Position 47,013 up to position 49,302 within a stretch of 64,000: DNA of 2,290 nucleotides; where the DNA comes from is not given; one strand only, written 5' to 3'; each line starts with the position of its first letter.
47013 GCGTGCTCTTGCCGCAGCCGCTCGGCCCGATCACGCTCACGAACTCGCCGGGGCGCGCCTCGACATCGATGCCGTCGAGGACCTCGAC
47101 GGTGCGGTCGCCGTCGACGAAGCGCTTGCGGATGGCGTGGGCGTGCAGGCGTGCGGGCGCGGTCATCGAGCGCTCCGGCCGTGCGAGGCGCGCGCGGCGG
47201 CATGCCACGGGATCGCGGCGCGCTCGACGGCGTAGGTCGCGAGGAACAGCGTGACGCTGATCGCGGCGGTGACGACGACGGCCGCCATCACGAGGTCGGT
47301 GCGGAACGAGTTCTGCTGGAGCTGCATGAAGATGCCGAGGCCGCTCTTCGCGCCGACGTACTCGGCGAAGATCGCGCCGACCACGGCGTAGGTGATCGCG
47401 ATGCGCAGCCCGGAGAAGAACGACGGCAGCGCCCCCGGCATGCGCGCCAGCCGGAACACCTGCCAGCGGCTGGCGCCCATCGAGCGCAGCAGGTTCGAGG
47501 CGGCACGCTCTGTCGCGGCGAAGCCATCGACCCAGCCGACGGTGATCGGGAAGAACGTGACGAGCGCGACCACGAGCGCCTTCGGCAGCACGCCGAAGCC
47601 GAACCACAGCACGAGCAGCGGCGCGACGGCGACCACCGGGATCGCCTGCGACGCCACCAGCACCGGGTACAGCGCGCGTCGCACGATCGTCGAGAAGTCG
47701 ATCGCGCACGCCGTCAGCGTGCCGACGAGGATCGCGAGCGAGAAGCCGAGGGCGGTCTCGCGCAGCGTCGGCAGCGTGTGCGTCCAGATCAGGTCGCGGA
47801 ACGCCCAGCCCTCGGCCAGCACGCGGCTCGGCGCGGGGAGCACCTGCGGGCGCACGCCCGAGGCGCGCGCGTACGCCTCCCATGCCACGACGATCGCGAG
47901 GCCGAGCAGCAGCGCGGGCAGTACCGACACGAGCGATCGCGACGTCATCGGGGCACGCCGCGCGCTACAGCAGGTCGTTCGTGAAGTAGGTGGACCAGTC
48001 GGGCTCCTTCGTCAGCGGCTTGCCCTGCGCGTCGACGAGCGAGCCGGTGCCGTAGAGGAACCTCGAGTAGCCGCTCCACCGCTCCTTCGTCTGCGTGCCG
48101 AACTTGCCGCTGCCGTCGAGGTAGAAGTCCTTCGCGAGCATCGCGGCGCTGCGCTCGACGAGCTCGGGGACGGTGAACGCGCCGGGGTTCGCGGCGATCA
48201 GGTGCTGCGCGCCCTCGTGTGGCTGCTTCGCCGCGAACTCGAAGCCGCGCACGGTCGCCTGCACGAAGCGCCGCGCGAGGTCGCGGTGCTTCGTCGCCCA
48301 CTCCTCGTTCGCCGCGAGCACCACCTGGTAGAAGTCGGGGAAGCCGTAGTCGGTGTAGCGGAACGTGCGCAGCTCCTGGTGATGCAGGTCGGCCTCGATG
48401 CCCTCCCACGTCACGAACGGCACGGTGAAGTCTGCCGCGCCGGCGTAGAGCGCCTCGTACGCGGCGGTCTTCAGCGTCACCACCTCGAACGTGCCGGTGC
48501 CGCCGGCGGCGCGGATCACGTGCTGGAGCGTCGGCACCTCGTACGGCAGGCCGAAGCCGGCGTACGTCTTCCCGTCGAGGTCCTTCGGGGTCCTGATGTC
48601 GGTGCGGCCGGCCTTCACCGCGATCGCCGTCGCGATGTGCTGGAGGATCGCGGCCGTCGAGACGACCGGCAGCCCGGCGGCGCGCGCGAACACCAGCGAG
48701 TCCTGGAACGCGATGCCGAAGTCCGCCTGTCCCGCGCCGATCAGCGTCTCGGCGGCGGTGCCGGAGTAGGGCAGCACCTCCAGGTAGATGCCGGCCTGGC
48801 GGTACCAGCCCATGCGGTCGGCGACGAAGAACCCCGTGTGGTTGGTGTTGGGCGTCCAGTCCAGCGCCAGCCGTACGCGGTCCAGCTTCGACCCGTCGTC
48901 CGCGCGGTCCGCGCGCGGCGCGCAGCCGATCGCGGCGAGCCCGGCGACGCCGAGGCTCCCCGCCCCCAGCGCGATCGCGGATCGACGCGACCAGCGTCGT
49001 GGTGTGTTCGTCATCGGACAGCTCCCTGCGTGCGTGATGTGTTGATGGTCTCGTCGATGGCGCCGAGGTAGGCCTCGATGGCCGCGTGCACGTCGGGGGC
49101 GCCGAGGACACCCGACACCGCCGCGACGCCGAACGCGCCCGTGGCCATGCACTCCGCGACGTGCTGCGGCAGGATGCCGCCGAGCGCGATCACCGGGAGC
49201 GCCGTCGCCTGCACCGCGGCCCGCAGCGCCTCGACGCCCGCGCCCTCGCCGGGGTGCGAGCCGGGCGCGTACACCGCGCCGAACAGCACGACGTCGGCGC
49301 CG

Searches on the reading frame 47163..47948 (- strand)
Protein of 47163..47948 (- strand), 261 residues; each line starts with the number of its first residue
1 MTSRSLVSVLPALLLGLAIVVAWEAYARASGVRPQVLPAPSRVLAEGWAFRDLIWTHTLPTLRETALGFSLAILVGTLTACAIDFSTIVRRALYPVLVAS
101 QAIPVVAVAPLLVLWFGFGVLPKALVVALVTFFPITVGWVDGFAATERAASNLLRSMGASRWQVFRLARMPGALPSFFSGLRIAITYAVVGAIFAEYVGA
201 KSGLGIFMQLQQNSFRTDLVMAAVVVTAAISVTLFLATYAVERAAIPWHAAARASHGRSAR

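Call 9: search_protein_families(library=pfam, proteins=[window:47163-47948:-])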
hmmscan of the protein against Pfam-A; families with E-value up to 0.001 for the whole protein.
window:47163-47948:- (261 aa): 1 family
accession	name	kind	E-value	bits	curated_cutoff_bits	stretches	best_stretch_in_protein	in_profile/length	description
PF00528.27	BPD_transp_1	-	1.4e-28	100.3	26.4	1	72-242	1-175/184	Binding-protein-dependent transport system inner membrane component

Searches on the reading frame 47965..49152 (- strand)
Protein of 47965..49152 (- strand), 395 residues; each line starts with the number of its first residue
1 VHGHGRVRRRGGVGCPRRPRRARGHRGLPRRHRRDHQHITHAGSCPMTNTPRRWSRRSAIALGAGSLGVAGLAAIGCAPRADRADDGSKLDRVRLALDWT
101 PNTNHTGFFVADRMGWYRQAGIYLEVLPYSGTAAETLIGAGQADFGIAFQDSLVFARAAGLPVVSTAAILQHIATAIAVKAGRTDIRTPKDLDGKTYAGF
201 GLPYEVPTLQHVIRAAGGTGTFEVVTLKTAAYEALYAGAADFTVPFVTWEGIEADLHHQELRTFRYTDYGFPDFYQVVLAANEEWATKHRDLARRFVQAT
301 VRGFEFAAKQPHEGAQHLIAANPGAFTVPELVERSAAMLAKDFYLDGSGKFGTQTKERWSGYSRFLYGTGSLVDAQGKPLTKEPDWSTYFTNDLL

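Call 9: search_protein_families(library=pfam, proteins=[window:47965-49152:-])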
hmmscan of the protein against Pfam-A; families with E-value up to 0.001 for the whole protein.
window:47965-49152:- (395 aa): 2 families
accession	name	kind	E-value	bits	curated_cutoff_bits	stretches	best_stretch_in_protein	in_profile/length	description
PF09084.16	NMT1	-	2.5e-55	188.2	20.5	1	102-313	1-215/216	NMT1/THI5 like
PF13379.11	NMT1_2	-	0.00011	22.5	24.7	0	93-161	6-74/252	NMT1-like family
